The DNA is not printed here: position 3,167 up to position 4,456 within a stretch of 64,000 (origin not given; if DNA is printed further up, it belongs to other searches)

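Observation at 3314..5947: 877-aa protein with two tandem LOG (SLOG-superfamily) domains and a ~300-aa C-terminal domain of unknown function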

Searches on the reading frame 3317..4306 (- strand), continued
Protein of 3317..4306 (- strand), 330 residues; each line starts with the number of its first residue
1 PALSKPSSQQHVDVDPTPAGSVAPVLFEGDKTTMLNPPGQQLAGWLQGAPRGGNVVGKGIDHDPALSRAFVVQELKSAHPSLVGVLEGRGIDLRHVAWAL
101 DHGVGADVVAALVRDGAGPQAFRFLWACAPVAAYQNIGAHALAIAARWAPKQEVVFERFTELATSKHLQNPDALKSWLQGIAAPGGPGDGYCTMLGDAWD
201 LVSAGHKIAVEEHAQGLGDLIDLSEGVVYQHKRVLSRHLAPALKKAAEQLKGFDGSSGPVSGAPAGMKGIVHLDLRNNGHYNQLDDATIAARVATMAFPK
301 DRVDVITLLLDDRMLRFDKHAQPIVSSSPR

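Call 37: search_protein_families(library=pfam, proteins=[P0079, P0087, P0093, P0119, P0112, P0090], max_evalue=0.001)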
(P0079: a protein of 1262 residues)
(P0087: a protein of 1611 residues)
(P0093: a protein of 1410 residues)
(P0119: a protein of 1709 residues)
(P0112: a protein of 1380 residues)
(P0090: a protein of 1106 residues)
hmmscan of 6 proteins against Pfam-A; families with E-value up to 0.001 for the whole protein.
P0079 (1262 aa): 1 family
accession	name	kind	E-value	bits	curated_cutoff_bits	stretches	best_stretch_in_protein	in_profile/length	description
PF01442.23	Apolipoprotein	-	1.5e-06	28.5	90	1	495-683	14-185/190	Apolipoprotein A1/A4/E domain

P0087 (1611 aa): 1 family
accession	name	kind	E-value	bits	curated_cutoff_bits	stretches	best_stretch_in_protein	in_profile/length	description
PF13699.11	eCIS_core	-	1e-40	138.2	22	2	437-514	1-78/79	eCIS core domain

P0093 (1410 aa): 1 family
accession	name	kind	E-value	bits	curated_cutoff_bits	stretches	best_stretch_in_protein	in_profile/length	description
PF13699.11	eCIS_core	-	5.8e-31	106.9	22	1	184-259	2-77/79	eCIS core domain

P0119 (1709 aa): 1 family
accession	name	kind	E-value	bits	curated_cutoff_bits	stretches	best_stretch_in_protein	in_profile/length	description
PF13699.11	eCIS_core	-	1.4e-05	25.6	22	1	95-166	5-76/79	eCIS core domain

P0112 (1380 aa): 1 family
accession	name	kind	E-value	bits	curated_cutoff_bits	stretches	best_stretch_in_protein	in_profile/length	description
PF13699.11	eCIS_core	-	1.3e-29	102.6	22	1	178-252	1-75/79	eCIS core domain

P0090 (1106 aa): 0 families

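Call 38: search_protein_families(library=pfam, proteins=[P0085, P0123, P0133, P0138, P0130, P0120, P0084, P0096, P0105, P0114], max_evalue=0.001)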
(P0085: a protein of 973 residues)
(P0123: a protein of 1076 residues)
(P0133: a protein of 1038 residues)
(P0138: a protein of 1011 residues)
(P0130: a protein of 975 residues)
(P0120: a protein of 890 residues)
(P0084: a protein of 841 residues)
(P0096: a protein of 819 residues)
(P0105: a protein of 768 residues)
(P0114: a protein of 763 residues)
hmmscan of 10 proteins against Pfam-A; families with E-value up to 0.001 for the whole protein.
P0085 (973 aa): 1 family
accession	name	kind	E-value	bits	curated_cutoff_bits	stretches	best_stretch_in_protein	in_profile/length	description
PF13699.11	eCIS_core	-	3.3e-23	82.1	22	1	140-211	1-76/79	eCIS core domain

P0123 (1076 aa): 1 family
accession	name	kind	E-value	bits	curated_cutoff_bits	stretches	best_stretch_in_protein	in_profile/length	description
PF16013.10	DUF4781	-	9.1e-06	25.2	27.9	1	526-707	35-236/310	Domain of unknown function (DUF4781)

P0133 (1038 aa): 3 families
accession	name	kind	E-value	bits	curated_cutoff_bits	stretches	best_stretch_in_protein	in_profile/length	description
PF21724.2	DUF6861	-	5e-33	114.6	28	1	547-724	2-193/194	Family of unknown function (DUF6861)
PF13699.11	eCIS_core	-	1e-29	102.9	22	1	203-280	1-78/79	eCIS core domain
PF08239.17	SH3_3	-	4.4e-05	24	27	1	387-428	12-53/54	Bacterial SH3 domain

P0138 (1011 aa): 1 family
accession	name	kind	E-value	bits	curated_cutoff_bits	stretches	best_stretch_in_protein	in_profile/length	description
PF13699.11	eCIS_core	-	2e-22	79.6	22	1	177-248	1-76/79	eCIS core domain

P0130 (975 aa): 0 families

P0120 (890 aa): 0 families

P0084 (841 aa): 0 families

P0096 (819 aa): 0 families

P0105 (768 aa): 0 families

P0114 (763 aa): 0 families

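Call 44: search_protein_families(library=pfam, alignment_id=A3, max_evalue=0.001)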
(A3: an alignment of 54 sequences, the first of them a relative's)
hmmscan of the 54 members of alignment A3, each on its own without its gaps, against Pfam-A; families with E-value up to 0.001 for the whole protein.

A. member 1, P0063 (368 aa): 0 families

B. families by the number of members that match (of 54 scanned): 8 families
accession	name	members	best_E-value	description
PF21724.2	DUF6861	1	4.7e-32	Family of unknown function (DUF6861)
PF05488.18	PAAR_motif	1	2e-20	PAAR motif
PF03641.19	Lysine_decarbox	1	1e-11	Possible lysine decarboxylase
PF21725.3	T7SS_signal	1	1.9e-11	Putative T7SS secretion signal domain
PF05593.20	RHS_repeat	1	1.5e-06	RHS Repeat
PF01442.23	Apolipoprotein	1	1.5e-06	Apolipoprotein A1/A4/E domain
PF16013.10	DUF4781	1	9.1e-06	Domain of unknown function (DUF4781)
PF06013.18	WXG100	1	0.00057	Proteins of 100 residues with WXG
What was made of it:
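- On Polymorphic toxin (the protein as a whole): The homologous module in other proteins does sit behind eCIS_core, PAAR, RHS and T7SS_signal domains (calls 37, 38, 44).
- On Known Pfam toxin nuclease families, PADLOC defence proteins and NCBIfam families (C-terminal module): None of the 70 other carrier proteins scanned has a Pfam match over the module at E<=0.001 (calls 37, 38, 44).
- Carriers have eCIS_core/DUF4157 (8 proteins), PAAR, RHS, T7SS_signal and WXG100 domains (calls 37, 38, 44). The module's homologues are C-terminal warheads of eCIS, T6SS, Rhs and T7SS toxins (calls 37, 38, 44).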

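Call 49: find_related_loci(query=A2, collection=genome_contigs, flank=8000)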
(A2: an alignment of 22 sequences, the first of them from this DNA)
Query A2 (322 aa) in genome_contigs; peptide patterns used: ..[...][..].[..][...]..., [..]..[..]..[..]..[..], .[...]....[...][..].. (x = any residue, [..] = any of these).
599 stretches matched a pattern (row limit reached: there are more); 3 encode a relative of the query (tblastn E <= 1e-3); 3 distinct loci.
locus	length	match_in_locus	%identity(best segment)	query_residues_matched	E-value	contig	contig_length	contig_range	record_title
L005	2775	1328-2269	66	2-318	1e-147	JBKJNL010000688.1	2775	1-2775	MAG: Myxococcota bacterium isolate ant_bin.371 k117_5437256, whole genome shotgun sequence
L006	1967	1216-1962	64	17-278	2e-116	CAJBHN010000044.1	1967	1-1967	MAG: uncultured Myxococcales bacterium isolate Loc090402-4m_bin-0916 genome assembly, contig: bin-0916:0044/1274, whole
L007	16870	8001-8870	54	18-313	5e-90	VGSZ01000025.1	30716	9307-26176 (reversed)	MAG: Deltaproteobacteria bacterium isolate K_DeepCast_35m_m1_088 K_DeepCast_35m_m1_088_Ga0194129_10002090, whole genome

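Call 55: find_encoding_contigs(protein=P0087, flank=5000, max_places=2)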
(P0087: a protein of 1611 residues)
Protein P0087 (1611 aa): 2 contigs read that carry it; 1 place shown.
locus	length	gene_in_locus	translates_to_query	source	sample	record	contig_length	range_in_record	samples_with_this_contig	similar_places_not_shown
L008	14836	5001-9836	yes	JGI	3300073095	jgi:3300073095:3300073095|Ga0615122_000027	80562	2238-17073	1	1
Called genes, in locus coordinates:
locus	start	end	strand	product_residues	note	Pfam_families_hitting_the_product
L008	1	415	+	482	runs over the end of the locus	PF02310:B12-binding, PF04055:Radical_SAM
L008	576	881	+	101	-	-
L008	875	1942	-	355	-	PF10092:DUF2330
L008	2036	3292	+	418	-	PF13000:Acatn, PF03092:BT1 (weak), PF07690:MFS_1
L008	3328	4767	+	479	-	-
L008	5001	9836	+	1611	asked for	PF13699:eCIS_core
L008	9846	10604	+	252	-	-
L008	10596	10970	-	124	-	PF04752:ChaC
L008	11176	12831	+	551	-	PF00069:Pkinase, PF07714:PK_Tyr_Ser-Thr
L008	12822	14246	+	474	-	-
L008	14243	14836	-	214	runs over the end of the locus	PF02581:TMP-TENI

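Call 56: find_encoding_contigs(protein=P0063, flank=5000, max_places=3)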
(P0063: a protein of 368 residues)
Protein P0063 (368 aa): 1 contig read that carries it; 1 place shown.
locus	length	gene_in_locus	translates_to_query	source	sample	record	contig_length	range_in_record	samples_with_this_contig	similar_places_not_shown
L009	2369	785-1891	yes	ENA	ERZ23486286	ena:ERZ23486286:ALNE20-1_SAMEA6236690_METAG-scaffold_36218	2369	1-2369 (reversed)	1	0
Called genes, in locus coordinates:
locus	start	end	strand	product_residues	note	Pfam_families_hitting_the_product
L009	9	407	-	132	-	-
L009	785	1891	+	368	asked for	-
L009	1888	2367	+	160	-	?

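Call 57: find_encoding_contigs(protein=P0066, flank=5000, max_places=3)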
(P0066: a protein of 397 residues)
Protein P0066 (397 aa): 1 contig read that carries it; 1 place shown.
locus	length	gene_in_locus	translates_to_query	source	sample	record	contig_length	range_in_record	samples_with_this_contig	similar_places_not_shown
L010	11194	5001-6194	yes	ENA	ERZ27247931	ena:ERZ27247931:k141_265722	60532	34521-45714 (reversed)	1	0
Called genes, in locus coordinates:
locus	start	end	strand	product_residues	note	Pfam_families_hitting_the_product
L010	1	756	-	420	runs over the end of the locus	PF21352:Zn_ribbon_Thio2 (weak), PF01435:Peptidase_M48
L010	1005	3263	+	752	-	PF13600:DUF4140, PF13598:DUF4139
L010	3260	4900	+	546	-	PF13600:DUF4140, PF13598:DUF4139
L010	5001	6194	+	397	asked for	-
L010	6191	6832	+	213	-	-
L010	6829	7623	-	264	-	PF13409:GST_N_2, PF13417:GST_N_3, PF00043:GST_C (weak), PF13410:GST_C_2 (weak)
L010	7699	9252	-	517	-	PF00171:Aldedh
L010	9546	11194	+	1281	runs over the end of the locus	PF13428:TPR_14 (faint), PF13432:TPR_16 (faint), PF14559:TPR_19 (faint), PF07719:TPR_2 (faint), PF01841:Transglut_core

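Call 71: search_protein_families(library=padloc, proteins=[P0063, P0064, P0073, L010:6191-6832:+, L008:9846-10604:+], max_evalue=0.01)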
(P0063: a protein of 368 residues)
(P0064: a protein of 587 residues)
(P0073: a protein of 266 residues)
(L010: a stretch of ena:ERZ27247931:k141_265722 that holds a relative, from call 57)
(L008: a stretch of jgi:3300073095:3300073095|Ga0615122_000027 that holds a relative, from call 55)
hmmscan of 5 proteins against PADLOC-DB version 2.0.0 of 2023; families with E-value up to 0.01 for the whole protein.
P0063 (368 aa): 0 families

P0064 (587 aa): 0 families

P0073 (266 aa): 0 families

L010:6191-6832:+ (213 aa): 0 families

L008:9846-10604:+ (252 aa): 0 families
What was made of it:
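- Tried and rejected: PADLOC gives nothing (call 71).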

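Call 72: search_protein_families(library=ncbifam, proteins=[P0063, P0064, P0073, P0081, P0083, L010:6191-6832:+, L008:9846-10604:+], max_evalue=0.01)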
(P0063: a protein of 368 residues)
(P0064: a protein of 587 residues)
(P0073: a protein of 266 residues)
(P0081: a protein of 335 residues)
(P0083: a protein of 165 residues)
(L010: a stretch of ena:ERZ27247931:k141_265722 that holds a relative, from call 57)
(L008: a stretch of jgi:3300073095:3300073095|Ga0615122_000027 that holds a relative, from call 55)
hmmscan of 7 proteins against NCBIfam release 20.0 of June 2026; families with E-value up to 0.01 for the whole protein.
P0063 (368 aa): 0 families

P0064 (587 aa): 2 families
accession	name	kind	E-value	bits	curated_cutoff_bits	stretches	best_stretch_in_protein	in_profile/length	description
TIGR00730.1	TIGR00730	subfamily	7.3e-11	42.1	96.35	1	49-216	17-176/178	TIGR00730 family Rossman fold protein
NF058542.1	CtkRMPhLog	equivalog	1.3e-05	25.2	300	1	47-173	15-134/177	cytokinin riboside 5'-monophosphate phosphoribohydrolase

P0073 (266 aa): 1 family
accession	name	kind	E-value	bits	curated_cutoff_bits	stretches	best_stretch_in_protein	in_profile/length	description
NF011555.0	PRK14981.2-1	equivalog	0.0017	19.1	170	1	40-94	33-88/114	DNA-directed RNA polymerase subunit F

P0081 (335 aa): 0 families

P0083 (165 aa): 0 families

L010:6191-6832:+ (213 aa): 0 families

L008:9846-10604:+ (252 aa): 0 families
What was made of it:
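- On Known Pfam toxin nuclease families, PADLOC defence proteins and NCBIfam families (C-terminal module): No PADLOC or NCBIfam hit was found (calls 71, 72).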

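Call 77: fold_search(model_id=the predicted structure, library=viral)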
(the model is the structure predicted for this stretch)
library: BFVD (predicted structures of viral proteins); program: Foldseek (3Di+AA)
matches with E <= 10: 354; with E <= 0.001: 0
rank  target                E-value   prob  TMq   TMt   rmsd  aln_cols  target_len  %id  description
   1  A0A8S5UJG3            2.9e-02  0.84  0.24  0.15   8.1       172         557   15  Minor capsid protein [Siphoviridae sp. ctvph17]
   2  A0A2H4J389            3.2e-02  0.75  0.23  0.20   9.7       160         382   14  Type VII secretion protein [uncultured Caudovirales phage]
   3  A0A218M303            3.6e-02  0.69  0.19  0.31   8.2       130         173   14  MmcB family DNA repair protein [Acidovorax phage ACP17]
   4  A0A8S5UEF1            5.7e-02  0.89  0.23  0.17   5.5       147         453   14  CDI toxin-like protein [Siphoviridae sp. ctdj515]
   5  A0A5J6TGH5            1.2e-01  0.69  0.25  0.21  12.3       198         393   11  Capsid maturation protease and MuF-like fusion protein [Mycobacterium phage MalagasyRose]
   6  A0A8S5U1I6            1.3e-01  0.41  0.24  0.10   6.4       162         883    9  Portal protein [Myoviridae sp. ctu3o5]
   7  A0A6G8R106            2.3e-01  0.07  0.17  0.17  23.1       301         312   10  Cas4 family exonuclease [Microbacterium phage Arete]
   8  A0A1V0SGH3            2.6e-01  0.33  0.18  0.23   9.1       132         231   11  Uncharacterized protein [Hokovirus HKV1]
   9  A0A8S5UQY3            2.6e-01  0.07  0.15  0.13  17.9       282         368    8  Exodeoxyribonuclease 8 [Podoviridae sp. ctQyH19]
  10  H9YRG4                2.7e-01  0.33  0.20  0.29   7.8       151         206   12  (no name in the UniProt tables at hand)
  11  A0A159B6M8            3.2e-01  0.35  0.22  0.19   7.0       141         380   11  (no name in the UniProt tables at hand)
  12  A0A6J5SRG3            3.2e-01  0.08  0.13  0.15  17.5       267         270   10  PD-(D/E)XK nuclease superfamily [uncultured Caudovirales phage]
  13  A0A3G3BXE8            3.4e-01  0.08  0.18  0.19  23.2       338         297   10  (no name in the UniProt tables at hand)
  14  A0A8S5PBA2            4.1e-01  0.54  0.23  0.15   5.1       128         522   13  Minor capsid protein [Siphoviridae sp. ctMYJ33]
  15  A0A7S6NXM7            4.5e-01  0.11  0.15  0.22   6.9       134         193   10  Uncharacterized protein [Bathycoccus sp. RCC716 virus 1]
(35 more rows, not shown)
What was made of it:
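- On PD-(D/E)xK (restriction endonuclease fold) nucleases: BFVD hits have E>=0.03 (call 77).
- The viral library adds CDI toxin-like, T7SS and MuF-fusion proteins, plus MmcB, Cas4, ExoVIII, Vsr and Mrr (call 77).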

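Call 78: find_encoding_contigs(protein=P0064, flank=4000, max_places=2)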
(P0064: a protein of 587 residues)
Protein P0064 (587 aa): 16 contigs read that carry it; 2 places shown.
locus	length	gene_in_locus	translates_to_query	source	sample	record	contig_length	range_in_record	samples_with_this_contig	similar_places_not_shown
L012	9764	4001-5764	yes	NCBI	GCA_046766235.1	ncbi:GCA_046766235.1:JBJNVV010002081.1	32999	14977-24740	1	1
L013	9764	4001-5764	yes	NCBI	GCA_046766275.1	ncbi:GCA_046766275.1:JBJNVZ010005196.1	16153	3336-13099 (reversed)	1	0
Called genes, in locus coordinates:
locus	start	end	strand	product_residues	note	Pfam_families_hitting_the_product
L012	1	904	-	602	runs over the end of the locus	PF12146:Hydrolase_4 (weak)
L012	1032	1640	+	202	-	PF09536:DUF2378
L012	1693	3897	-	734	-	PF00497:SBP_bac_3, PF12974:Phosphonate-bd (faint), PF10613:Lig_chan-Glu_bd (faint), PF00497:SBP_bac_3, PF01464:SLT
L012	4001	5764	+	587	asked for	PF03641:Lysine_decarbox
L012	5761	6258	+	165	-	-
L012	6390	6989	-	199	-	-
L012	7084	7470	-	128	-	PF03733:YccF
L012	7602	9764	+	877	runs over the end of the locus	PF01804:Penicil_amidase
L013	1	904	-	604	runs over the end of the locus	PF12146:Hydrolase_4 (weak)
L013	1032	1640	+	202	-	PF09536:DUF2378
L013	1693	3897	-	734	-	PF00497:SBP_bac_3, PF12974:Phosphonate-bd (faint), PF10613:Lig_chan-Glu_bd (faint), PF00497:SBP_bac_3, PF01464:SLT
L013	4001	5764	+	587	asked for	PF03641:Lysine_decarbox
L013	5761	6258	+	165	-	-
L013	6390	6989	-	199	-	-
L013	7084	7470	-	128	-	PF03733:YccF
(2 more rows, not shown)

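Call 79: find_encoding_contigs(protein=P0065, flank=4000, max_places=2)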
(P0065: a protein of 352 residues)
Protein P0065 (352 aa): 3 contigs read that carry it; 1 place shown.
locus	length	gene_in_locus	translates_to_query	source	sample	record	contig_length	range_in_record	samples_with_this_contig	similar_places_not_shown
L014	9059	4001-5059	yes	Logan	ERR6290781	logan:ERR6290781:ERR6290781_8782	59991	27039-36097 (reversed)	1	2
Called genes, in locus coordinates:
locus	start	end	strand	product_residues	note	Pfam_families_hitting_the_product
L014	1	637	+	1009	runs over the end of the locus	PF13779:DUF4175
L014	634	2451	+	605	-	PF07719:TPR_2 (faint), PF12895:ANAPC3 (faint), PF13181:TPR_8 (faint), PF13414:TPR_11 (faint), PF13485:Peptidase_MA_2, PF13428:TPR_14 (weak), PF13432:TPR_16, PF14559:TPR_19, +3 more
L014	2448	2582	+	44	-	-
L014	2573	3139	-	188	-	-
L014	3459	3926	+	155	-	PF12276:DUF3617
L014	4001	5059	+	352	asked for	-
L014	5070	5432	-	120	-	PF00072:Response_reg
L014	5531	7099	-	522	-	PF01739:CheR, PF13432:TPR_16 (faint)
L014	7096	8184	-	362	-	PF00072:Response_reg, PF01339:CheB_methylest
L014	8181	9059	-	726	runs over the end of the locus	PF01627:Hpt, PF02518:HATPase_c, PF01584:CheW, PF00072:Response_reg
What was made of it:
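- Tried and rejected: This was not seen (calls 56, 57, 79).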

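Call 80: find_encoding_contigs(protein=P0067, flank=4000, max_places=2)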
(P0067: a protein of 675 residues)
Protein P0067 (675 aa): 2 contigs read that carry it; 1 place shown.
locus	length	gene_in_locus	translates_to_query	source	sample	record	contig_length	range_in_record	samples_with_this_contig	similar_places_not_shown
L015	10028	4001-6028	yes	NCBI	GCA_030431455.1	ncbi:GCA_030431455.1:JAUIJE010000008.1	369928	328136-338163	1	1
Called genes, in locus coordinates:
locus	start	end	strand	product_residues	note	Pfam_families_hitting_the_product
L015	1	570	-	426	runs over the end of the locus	-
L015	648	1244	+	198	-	PF04542:Sigma70_r2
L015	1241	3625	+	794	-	PF00069:Pkinase, PF07714:PK_Tyr_Ser-Thr, PF14559:TPR_19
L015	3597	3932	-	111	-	-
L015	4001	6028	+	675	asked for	-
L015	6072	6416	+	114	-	-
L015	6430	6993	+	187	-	PF12847:Methyltransf_18, PF04816:TrmK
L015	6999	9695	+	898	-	PF13176:TPR_7 (faint), PF13191:AAA_16, PF13401:AAA_22 (faint), PF13374:TPR_10 (faint), PF00515:TPR_1 (faint), PF13424:TPR_12, PF17874:TPR_MalT (weak), PF13424:TPR_12 (weak), +2 more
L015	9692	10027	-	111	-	-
